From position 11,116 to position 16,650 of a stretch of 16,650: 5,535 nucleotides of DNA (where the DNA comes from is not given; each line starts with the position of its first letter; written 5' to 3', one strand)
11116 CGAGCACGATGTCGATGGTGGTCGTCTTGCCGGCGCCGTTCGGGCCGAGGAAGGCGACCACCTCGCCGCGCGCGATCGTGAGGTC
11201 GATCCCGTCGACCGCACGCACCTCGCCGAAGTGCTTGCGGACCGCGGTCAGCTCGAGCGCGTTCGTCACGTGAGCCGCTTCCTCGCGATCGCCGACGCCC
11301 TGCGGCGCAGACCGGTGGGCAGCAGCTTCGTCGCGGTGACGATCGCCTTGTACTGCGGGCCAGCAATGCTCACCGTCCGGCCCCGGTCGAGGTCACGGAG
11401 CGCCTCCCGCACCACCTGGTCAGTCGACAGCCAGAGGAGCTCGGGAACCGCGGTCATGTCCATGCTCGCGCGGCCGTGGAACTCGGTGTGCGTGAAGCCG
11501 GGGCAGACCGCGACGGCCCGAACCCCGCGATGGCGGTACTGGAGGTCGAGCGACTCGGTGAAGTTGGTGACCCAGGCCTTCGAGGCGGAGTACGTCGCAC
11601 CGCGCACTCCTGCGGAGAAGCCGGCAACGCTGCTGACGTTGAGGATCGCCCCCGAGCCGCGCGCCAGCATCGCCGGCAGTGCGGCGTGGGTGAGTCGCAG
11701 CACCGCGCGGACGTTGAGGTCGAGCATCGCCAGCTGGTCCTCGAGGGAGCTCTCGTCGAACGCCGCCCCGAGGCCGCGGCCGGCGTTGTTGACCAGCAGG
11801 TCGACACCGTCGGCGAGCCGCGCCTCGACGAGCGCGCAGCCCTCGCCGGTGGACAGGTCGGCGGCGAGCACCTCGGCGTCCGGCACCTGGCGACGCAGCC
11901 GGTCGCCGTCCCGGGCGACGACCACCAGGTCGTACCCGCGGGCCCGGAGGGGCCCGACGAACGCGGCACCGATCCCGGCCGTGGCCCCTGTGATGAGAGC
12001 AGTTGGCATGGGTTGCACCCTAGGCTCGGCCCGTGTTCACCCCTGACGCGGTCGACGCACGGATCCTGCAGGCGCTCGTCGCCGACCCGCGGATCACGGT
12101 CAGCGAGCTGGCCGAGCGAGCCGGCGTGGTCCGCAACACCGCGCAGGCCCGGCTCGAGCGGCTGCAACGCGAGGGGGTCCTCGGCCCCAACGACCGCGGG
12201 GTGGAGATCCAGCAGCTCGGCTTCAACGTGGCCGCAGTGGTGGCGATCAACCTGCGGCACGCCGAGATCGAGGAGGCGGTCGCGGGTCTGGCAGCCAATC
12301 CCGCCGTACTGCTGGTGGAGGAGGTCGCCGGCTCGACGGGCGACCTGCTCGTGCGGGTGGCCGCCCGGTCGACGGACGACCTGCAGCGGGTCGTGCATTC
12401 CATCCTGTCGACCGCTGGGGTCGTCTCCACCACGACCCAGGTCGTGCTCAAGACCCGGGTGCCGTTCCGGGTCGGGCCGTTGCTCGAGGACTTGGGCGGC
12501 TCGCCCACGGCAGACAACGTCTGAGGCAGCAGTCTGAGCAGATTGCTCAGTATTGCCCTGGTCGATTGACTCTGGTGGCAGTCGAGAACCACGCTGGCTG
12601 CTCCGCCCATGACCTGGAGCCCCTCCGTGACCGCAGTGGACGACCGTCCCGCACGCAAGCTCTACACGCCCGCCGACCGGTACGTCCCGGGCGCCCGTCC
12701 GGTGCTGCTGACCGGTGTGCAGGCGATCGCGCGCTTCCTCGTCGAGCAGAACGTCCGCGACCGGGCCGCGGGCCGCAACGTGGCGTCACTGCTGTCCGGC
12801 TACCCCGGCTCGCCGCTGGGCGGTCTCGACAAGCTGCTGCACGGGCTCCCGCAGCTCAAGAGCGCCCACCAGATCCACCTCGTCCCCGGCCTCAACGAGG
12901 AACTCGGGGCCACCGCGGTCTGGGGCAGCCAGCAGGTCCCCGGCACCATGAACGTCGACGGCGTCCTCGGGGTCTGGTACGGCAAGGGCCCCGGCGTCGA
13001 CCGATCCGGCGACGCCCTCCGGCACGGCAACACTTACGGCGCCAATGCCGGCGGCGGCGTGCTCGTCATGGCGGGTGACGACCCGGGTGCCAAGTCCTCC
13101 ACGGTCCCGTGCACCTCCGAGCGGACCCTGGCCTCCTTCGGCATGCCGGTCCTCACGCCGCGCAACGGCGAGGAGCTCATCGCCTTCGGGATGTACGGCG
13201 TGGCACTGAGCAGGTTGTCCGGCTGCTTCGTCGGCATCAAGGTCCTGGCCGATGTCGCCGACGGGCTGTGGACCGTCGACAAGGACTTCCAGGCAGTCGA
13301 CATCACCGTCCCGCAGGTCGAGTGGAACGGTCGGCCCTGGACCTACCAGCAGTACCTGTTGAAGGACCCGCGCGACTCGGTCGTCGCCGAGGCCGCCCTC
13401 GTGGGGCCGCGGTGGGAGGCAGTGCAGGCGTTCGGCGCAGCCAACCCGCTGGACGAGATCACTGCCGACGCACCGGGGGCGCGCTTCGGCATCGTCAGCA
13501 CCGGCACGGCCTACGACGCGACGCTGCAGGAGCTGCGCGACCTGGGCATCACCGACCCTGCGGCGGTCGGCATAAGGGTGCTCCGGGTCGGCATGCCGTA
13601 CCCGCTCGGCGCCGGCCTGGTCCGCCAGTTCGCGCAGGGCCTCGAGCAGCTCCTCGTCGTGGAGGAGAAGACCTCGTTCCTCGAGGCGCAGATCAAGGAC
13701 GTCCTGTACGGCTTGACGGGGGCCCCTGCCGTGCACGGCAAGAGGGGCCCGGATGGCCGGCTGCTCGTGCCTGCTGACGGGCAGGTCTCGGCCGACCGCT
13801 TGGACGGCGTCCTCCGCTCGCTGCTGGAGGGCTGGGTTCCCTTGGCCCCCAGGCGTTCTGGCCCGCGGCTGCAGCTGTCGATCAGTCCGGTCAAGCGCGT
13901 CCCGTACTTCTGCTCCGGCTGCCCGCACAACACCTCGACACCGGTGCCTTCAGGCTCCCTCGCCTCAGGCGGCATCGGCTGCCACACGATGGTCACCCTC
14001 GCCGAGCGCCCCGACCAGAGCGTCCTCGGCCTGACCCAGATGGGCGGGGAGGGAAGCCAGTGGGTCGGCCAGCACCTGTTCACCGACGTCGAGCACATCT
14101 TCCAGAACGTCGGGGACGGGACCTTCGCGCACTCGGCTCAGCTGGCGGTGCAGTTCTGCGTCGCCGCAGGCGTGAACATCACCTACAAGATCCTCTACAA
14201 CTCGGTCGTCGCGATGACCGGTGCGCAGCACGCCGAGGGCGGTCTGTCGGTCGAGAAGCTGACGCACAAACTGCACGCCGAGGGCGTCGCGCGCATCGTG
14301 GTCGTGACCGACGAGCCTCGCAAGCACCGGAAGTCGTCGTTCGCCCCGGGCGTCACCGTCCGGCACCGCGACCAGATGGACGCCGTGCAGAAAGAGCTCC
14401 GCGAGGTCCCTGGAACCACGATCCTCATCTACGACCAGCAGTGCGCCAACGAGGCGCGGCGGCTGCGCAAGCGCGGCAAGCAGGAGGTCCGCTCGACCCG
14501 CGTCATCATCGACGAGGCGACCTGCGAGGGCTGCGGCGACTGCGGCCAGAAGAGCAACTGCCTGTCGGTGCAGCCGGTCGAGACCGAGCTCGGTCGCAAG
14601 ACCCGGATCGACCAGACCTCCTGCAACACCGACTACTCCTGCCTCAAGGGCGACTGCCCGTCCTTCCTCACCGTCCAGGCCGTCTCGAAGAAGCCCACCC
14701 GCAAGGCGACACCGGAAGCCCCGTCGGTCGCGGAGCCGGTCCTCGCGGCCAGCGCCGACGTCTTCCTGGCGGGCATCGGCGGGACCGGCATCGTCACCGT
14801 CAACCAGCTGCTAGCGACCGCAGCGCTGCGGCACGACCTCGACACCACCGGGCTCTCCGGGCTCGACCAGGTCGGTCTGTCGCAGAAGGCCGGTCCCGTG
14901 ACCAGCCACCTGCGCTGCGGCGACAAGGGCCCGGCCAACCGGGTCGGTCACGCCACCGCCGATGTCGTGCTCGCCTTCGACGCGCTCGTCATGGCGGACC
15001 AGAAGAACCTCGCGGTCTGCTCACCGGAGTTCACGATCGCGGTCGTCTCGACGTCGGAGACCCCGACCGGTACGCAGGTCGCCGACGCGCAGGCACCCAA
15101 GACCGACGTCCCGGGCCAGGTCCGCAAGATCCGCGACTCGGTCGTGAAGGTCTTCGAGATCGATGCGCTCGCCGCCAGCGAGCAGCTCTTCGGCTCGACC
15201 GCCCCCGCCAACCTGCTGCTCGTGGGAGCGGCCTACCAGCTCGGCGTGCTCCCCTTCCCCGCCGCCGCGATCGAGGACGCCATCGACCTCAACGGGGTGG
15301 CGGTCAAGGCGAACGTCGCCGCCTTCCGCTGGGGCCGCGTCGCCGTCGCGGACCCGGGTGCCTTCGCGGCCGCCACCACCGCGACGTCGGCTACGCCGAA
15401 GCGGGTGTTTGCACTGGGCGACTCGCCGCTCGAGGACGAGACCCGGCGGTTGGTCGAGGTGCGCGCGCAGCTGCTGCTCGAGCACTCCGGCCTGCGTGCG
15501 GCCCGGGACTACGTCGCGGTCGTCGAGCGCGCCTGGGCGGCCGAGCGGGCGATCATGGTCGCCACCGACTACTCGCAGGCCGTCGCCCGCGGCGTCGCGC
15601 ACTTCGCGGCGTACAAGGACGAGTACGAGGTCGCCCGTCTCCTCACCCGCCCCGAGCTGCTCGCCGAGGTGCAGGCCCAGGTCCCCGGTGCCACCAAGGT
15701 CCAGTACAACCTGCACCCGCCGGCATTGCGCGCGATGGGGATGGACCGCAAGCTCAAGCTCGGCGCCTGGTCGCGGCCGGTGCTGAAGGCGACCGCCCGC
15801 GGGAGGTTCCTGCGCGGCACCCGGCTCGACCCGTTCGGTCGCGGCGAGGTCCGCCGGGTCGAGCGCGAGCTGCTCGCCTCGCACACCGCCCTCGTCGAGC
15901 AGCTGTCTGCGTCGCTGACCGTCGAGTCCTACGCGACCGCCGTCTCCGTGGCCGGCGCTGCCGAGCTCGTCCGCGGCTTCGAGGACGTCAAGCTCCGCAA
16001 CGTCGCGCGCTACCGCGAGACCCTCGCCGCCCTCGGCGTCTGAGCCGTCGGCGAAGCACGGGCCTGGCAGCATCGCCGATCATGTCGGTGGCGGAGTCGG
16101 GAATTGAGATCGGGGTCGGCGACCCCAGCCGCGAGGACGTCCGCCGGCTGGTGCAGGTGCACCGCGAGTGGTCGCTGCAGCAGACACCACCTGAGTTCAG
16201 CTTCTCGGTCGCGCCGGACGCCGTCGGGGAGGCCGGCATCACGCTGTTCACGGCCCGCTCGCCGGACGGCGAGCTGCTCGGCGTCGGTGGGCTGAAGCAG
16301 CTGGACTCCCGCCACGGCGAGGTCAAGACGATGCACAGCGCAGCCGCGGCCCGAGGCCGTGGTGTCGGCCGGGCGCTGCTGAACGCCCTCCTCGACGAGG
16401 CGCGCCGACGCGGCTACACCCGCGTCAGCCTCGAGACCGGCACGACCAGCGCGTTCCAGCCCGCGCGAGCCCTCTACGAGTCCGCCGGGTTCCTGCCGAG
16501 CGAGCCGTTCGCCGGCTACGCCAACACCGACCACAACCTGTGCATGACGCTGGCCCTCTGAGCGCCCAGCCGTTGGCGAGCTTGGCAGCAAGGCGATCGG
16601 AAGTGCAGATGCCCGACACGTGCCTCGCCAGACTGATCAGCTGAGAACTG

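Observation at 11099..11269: Clean truncation of an ABC ATPase gene after Walker A, exactly at the converging GH3 stop codon: a recombination junction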

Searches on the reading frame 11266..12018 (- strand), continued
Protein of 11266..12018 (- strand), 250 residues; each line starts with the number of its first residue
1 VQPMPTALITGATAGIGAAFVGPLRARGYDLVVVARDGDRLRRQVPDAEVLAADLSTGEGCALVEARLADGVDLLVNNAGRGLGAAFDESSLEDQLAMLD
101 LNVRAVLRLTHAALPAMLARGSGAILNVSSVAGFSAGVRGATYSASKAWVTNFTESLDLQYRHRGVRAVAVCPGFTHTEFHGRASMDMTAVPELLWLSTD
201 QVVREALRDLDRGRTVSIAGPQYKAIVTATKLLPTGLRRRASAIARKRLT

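Call 44: find_encoding_contigs(protein=P0151, flank=5000, max_places=2)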
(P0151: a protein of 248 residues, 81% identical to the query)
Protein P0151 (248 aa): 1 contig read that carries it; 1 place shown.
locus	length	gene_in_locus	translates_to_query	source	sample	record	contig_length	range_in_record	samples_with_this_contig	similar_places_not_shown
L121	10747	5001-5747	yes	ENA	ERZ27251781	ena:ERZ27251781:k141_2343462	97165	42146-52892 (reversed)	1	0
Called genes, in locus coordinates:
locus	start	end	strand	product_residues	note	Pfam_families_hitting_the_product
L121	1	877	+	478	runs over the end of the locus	PF00083:Sugar_tr (weak), PF07690:MFS_1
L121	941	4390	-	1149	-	PF02775:TPP_enzyme_C, PF01558:POR, PF20169:DUF6537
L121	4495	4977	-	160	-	PF01978:TrmB (weak), PF13404:HTH_AsnC-type, PF13412:HTH_24, PF25213:HVO_A0261_N (weak), PF01037:AsnC_trans_reg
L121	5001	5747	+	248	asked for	PF00106:adh_short, PF01370:Epimerase (weak), PF13561:adh_short_C2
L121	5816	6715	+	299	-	PF00005:ABC_tran, PF13304:AAA_21 (weak)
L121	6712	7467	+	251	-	PF01061:ABC2_membrane, PF12679:ABC2_membrane_2 (weak), PF13346:ABC2_membrane_5 (weak), PF12698:ABC2_membrane_3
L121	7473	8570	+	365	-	PF07730:HisKA_3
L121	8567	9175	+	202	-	PF00072:Response_reg, PF00196:GerE, PF04545:Sigma70_r4 (weak), PF08281:Sigma70_r4_2 (weak)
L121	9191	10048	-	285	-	PF20434:BD-FAE, PF07859:Abhydrolase_3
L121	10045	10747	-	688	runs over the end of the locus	PF19878:DUF6351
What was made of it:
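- In L121 a histidine kinase follows the permease, not GH3 (call 44).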

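Call 48: search_protein_families(library=pfam, proteins=[L121:6712-7467:+], max_evalue=0.01)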
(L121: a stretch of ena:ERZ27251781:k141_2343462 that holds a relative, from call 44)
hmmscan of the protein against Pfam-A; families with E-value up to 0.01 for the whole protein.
L121:6712-7467:+ (251 aa): 5 families
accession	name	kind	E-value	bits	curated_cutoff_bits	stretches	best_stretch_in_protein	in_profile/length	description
PF01061.29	ABC2_membrane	-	1e-17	64.8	26.9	1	12-214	5-208/211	ABC-2 type transporter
PF12698.13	ABC2_membrane_3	-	4e-09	36.5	31.6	1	58-213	160-316/347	ABC-2 family transporter protein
PF12679.13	ABC2_membrane_2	-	2.1e-08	34.2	27.2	1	12-181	2-197/283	ABC-2 family transporter protein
PF13346.12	ABC2_membrane_5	-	1.8e-05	24.8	25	1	62-176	36-148/205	ABC-2 family transporter protein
PF12730.13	ABC2_membrane_4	-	0.0011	19.5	27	1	28-156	19-146/179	ABC-2 family transporter protein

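Call 50: find_encoding_contigs(protein=P0122, flank=3000, max_places=4)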
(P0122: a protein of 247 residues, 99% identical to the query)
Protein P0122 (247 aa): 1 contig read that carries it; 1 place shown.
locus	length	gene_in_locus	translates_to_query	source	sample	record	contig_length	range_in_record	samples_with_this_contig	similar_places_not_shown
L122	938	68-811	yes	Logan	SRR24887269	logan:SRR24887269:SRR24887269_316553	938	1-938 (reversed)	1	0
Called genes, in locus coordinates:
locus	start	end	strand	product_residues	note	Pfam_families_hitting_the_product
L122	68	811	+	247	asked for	PF00106:adh_short, PF01370:Epimerase (weak), PF13561:adh_short_C2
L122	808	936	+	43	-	?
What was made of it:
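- On Conserved small-protein gene: L122 ends 131 nt into the ATPase and is uninformative (call 50).
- Tried and rejected: The contig ends 131 nt into the ATPase and cannot distinguish the alleles (call 50).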

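Call 51: find_encoding_contigs(protein=P0139, flank=5000, max_places=2)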
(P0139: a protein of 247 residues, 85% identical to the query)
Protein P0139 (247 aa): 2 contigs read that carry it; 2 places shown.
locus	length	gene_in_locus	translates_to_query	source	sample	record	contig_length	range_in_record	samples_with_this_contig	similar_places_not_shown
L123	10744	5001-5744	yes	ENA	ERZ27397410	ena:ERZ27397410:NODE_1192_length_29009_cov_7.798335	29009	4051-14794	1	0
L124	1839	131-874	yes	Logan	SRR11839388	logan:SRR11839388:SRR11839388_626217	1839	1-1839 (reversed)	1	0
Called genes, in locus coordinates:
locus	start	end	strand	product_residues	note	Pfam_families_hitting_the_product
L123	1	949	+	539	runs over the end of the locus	PF02602:HEM4, PF00486:Trans_reg_C, PF01152:Bac_globin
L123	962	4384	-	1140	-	PF02775:TPP_enzyme_C (weak), PF01558:POR, PF20169:DUF6537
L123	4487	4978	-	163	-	PF01978:TrmB (weak), PF12802:MarR_2 (faint), PF12840:HTH_20 (weak), PF13404:HTH_AsnC-type, PF13412:HTH_24, PF01037:AsnC_trans_reg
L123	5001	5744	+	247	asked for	PF00106:adh_short, PF01370:Epimerase, PF13561:adh_short_C2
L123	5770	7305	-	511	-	PF24316:Tli3 (faint), PF02012:BNR (faint), PF13088:BNR_2 (faint)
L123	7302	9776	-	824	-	PF00933:Glyco_hydro_3, PF01915:Glyco_hydro_3_C, PF07691:PA14, PF14310:Fn3-like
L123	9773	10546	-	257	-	-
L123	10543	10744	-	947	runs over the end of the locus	PF02653:BPD_transp_2, PF00005:ABC_tran, PF13304:AAA_21 (faint), PF12399:BCA_ABC_TP_C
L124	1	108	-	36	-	?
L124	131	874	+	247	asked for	PF00106:adh_short, PF01370:Epimerase, PF13561:adh_short_C2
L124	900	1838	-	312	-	?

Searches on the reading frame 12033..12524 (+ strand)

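Call 48: search_protein_families(library=pfam, proteins=[window:12033-12524:+], max_evalue=0.01)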
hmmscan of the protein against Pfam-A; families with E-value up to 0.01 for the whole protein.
window:12033-12524:+ (163 aa): 13 families
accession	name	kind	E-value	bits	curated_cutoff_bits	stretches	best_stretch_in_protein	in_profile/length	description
PF01037.27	AsnC_trans_reg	-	1.3e-11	44.6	25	1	71-141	2-73/73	Lrp/AsnC ligand binding domain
PF13412.12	HTH_24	-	1.6e-11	44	21.9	1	5-49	2-46/48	Winged helix-turn-helix DNA-binding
PF13404.12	HTH_AsnC-type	-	4e-11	43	27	1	5-45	2-42/42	AsnC-type helix-turn-helix domain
PF12840.13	HTH_20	-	1.3e-05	25.5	27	1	9-49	7-47/51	Helix-turn-helix domain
PF12802.13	MarR_2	-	1.6e-05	25.4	27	1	8-50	7-50/61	MarR family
PF01978.25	TrmB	-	2e-05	24.8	25.6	1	7-49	9-51/68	Sugar-specific transcriptional regulator TrmB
PF09339.16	HTH_IclR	-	6.7e-05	23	22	1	10-50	7-48/52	IclR helix-turn-helix domain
PF25213.1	HVO_A0261_N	-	0.00013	22.2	35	1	9-71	14-75/86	HVO_A0261 N-terminal domain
PF24033.1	DUF7342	-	0.00018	22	31.6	1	17-56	15-53/150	Family of unknown function (DUF7342)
PF13545.12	HTH_Crp_2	-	0.00029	21.2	27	1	19-61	21-63/70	Crp-like helix-turn-helix domain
PF08279.18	HTH_11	-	0.00043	20.5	25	1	10-49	4-44/55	HTH domain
PF00392.27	GntR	-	0.0007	19.7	27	1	7-51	9-55/64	Bacterial regulatory proteins, gntR family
PF19187.6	HTH_PafC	-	0.0065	16.7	32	1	12-60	10-59/115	PafC helix-turn-helix domain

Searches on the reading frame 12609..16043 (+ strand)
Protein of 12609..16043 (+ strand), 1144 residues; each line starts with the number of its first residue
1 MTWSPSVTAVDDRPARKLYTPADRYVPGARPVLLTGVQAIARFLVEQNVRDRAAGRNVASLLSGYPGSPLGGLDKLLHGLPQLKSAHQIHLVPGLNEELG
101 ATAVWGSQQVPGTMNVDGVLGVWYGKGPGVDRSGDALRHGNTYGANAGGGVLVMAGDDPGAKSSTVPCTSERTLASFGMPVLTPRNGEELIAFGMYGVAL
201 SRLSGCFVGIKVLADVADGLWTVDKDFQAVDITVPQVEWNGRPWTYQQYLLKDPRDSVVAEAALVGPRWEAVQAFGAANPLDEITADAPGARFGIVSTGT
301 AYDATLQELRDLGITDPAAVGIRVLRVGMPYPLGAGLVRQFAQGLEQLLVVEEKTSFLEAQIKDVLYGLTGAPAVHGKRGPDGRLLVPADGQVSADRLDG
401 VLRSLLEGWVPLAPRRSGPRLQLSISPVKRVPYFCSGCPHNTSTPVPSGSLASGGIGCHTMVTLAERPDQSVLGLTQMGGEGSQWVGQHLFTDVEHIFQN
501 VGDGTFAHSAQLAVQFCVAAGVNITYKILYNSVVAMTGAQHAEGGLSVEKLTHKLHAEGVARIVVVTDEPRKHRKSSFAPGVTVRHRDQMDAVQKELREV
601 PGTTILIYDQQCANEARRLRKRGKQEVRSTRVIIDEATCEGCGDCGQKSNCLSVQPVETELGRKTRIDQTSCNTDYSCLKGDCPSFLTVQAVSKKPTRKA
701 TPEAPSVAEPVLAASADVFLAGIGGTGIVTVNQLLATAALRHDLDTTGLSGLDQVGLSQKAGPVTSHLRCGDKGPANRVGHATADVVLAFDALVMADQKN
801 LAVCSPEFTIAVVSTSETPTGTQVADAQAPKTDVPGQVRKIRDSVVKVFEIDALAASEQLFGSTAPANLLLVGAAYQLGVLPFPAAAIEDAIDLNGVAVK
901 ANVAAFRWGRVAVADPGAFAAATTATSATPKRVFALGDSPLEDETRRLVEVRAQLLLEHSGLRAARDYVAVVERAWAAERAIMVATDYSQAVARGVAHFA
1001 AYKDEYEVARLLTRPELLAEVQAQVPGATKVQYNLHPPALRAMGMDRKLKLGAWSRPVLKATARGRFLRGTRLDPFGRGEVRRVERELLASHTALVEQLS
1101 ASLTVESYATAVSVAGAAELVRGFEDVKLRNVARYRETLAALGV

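Call 7: search_protein_families(library=pfam, proteins=[window:12609-16043:+], max_evalue=0.01)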
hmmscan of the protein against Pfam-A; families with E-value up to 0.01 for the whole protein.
window:12609-16043:+ (1144 aa): 3 families
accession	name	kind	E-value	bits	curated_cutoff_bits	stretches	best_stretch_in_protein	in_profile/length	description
PF20169.3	DUF6537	-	8.5e-45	153.6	27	1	946-1139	2-201/203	Family of unknown function (DUF6537)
PF01558.24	POR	-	9e-23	81.7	27.4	1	724-909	1-171/173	Pyruvate ferredoxin/flavodoxin oxidoreductase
PF02775.26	TPP_enzyme_C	-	1.1e-06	28.9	21.9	1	455-599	1-142/151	Thiamine pyrophosphate enzyme, C-terminal TPP binding domain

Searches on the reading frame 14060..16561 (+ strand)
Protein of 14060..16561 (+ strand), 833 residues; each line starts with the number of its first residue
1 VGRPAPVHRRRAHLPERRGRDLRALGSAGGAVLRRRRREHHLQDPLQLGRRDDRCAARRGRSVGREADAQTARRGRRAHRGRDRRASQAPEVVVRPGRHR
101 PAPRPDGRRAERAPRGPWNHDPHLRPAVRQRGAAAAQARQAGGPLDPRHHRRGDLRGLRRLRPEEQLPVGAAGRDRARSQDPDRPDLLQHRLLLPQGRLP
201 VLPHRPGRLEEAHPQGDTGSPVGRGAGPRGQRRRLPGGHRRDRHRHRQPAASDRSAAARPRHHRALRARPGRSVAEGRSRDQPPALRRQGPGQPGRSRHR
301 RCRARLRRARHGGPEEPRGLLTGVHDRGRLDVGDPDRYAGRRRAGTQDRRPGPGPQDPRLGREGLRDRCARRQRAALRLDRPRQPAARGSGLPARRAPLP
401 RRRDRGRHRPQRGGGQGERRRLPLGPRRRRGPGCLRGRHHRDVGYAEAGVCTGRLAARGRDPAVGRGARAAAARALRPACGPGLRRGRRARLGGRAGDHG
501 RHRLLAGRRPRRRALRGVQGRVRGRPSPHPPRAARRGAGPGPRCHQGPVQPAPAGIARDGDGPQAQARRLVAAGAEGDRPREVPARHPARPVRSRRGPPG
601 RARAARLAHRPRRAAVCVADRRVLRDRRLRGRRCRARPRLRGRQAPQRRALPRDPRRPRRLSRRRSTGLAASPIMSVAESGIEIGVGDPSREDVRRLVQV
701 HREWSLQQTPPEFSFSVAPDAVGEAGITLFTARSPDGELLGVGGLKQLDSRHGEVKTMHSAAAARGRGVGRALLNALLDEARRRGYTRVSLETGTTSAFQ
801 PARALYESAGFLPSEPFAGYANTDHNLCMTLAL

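Call 7: search_protein_families(library=pfam, proteins=[window:14060-16561:+], max_evalue=0.01)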
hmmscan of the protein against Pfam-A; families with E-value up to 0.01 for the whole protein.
window:14060-16561:+ (833 aa): 3 families
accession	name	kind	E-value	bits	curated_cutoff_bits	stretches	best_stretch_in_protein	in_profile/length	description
PF00583.31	Acetyltransf_1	-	2e-14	54.3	20.7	1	728-811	34-116/116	Acetyltransferase (GNAT) family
PF13508.13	Acetyltransf_7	-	1.4e-08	35.4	27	1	736-811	11-82/84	Acetyltransferase (GNAT) domain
PF13673.13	Acetyltransf_10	-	0.00026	21.4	23.6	1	732-814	35-110/128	Acetyltransferase (GNAT) domain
